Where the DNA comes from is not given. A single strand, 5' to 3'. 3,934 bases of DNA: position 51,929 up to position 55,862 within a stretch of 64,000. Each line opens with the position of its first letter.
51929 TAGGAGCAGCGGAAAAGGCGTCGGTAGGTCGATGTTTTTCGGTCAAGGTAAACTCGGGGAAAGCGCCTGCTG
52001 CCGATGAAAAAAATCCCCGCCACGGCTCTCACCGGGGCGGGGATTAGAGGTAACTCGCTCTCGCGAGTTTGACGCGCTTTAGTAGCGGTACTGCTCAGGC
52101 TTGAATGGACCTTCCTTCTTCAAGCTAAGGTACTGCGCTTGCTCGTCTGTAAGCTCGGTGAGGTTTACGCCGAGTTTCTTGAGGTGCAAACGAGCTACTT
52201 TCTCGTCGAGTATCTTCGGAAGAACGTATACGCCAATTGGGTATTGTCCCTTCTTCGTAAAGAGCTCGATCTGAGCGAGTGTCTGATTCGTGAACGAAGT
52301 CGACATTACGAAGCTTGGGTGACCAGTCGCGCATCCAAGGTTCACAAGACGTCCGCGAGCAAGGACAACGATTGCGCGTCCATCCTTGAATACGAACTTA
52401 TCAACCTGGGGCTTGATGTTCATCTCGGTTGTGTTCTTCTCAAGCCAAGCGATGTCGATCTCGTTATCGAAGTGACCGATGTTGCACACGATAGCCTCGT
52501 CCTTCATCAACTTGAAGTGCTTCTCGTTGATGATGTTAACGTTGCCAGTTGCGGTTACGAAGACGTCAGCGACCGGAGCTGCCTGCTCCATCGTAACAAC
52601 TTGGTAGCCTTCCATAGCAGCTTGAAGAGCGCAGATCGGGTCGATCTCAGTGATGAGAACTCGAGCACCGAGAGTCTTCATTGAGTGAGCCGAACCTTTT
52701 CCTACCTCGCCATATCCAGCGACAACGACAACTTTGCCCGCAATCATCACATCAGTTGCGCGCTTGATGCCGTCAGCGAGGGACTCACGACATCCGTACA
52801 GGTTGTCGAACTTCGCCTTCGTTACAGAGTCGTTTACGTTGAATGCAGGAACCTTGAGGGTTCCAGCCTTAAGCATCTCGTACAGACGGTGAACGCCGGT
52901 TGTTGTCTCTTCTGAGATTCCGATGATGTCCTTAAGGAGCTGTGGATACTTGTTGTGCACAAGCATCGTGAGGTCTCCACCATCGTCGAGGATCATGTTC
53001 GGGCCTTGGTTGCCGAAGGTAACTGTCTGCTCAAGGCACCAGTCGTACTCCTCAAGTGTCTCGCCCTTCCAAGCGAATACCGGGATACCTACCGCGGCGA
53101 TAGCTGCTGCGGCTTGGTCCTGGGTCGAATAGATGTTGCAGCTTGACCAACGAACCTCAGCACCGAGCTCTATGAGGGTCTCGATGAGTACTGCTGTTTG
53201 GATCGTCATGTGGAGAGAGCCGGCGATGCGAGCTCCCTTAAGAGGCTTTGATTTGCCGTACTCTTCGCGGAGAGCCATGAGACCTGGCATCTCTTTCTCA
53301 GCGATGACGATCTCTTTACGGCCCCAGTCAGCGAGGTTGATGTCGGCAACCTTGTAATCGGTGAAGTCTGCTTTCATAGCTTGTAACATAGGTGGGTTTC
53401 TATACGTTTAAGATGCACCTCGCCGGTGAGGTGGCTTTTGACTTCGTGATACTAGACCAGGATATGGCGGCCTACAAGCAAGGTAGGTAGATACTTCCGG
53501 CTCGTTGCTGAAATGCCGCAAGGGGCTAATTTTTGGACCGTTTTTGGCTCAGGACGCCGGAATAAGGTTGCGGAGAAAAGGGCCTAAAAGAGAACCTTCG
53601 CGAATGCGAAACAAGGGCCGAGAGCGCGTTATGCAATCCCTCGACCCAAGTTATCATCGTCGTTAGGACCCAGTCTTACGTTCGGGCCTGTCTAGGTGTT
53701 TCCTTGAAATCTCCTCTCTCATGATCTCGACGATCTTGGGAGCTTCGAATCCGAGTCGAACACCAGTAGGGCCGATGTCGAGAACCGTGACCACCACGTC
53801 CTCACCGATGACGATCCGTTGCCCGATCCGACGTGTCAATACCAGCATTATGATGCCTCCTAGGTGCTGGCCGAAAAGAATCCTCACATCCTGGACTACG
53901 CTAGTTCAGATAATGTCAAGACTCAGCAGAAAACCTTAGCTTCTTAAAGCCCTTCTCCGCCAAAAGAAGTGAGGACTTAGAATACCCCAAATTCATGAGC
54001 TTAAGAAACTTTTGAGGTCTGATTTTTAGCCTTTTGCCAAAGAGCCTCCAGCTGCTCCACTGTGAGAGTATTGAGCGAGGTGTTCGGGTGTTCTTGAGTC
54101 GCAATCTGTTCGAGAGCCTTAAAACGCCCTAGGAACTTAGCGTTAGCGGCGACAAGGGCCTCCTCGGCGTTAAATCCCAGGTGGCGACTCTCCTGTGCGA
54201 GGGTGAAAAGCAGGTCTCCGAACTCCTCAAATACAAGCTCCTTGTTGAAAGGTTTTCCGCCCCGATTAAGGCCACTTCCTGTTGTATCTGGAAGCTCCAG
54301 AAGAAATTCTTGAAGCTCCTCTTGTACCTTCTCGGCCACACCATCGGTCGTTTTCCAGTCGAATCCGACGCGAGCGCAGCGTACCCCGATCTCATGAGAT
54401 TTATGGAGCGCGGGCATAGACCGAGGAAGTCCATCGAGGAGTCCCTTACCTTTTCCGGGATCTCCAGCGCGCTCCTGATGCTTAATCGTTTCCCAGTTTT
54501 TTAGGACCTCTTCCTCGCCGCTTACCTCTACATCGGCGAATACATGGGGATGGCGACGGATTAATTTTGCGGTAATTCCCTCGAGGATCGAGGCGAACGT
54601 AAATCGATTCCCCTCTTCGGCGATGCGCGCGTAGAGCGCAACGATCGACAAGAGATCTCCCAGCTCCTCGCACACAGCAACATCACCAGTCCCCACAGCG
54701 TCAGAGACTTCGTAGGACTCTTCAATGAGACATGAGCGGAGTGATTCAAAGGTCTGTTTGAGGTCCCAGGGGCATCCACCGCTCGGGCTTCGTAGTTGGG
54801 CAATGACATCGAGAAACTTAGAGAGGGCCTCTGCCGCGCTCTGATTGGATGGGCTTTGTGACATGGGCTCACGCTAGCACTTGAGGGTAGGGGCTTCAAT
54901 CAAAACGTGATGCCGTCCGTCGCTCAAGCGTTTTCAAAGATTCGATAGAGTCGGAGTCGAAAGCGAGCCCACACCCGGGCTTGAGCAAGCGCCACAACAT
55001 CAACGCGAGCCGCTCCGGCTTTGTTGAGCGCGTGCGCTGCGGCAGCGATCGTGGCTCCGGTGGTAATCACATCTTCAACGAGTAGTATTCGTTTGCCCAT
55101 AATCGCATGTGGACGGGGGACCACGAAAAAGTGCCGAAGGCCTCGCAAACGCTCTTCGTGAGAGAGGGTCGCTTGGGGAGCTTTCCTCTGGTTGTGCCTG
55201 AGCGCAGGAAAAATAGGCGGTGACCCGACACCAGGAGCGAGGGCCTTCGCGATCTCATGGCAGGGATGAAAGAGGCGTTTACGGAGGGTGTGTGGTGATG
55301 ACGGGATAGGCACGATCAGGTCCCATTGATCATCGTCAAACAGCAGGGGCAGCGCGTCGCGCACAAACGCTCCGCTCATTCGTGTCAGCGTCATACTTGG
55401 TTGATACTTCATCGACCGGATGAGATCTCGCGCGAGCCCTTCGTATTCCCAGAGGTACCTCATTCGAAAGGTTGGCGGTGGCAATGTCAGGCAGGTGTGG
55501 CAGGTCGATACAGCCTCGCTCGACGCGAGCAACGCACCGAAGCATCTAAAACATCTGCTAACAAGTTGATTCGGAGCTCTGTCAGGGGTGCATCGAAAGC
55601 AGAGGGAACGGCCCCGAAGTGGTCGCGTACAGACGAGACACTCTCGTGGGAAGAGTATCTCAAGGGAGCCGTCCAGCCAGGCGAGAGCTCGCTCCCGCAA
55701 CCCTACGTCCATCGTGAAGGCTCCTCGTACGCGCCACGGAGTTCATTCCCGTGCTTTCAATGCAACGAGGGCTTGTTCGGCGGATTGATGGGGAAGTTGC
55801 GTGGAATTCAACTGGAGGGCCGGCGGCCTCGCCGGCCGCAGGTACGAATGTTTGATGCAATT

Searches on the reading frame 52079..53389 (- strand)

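Call 64: search_protein_families(library=pfam, proteins=[window:52079-53389:-], max_evalue=0.0001)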
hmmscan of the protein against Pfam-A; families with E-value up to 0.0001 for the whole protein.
window:52079-53389:- (436 aa): 4 families
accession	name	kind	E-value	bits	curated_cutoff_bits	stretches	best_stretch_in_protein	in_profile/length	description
PF05221.23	AdoHcyase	-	1.9e-139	464.4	25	2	11-146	1-138/299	S-adenosyl-L-homocysteine hydrolase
PF00670.27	AdoHcyase_NAD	-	3.4e-81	271.6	27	1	196-356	1-162/162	S-adenosyl-L-homocysteine hydrolase, NAD binding domain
PF02826.25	2-Hacid_dh_C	-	1.9e-10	40.9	25.1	1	214-305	32-127/178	D-isomer specific 2-hydroxyacid dehydrogenase, NAD binding domain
PF07991.19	KARI_N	-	1.4e-05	25.2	20.6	1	216-279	2-66/165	Acetohydroxy acid isomeroreductase, NADPH-binding domain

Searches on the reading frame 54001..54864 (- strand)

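Call 64: search_protein_families(library=pfam, proteins=[window:54001-54864:-], max_evalue=0.0001)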
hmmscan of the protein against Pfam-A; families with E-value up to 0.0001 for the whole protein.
window:54001-54864:- (287 aa): 1 family
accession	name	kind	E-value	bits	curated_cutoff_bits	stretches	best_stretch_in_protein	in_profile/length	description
PF03819.22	MazG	-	8.3e-25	87.3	22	1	37-109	1-74/74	MazG nucleotide pyrophosphohydrolase domain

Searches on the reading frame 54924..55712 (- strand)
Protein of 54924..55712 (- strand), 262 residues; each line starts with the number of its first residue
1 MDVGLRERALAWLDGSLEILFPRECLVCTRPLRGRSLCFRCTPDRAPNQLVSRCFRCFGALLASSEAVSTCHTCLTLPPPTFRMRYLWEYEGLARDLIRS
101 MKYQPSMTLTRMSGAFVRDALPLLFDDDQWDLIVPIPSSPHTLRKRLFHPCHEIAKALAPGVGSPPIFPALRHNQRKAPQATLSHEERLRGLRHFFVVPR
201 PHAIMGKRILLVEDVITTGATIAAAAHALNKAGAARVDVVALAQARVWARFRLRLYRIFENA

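Call 64: search_protein_families(library=pfam, proteins=[window:54924-55712:-], max_evalue=0.0001)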
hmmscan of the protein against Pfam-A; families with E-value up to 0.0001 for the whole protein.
window:54924-55712:- (262 aa): 1 family
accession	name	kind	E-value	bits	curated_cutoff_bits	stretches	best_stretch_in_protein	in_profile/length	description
PF00156.33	Pribosyltran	-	3.2e-08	33.5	26.3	1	187-244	79-125/158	Phosphoribosyl transferase domain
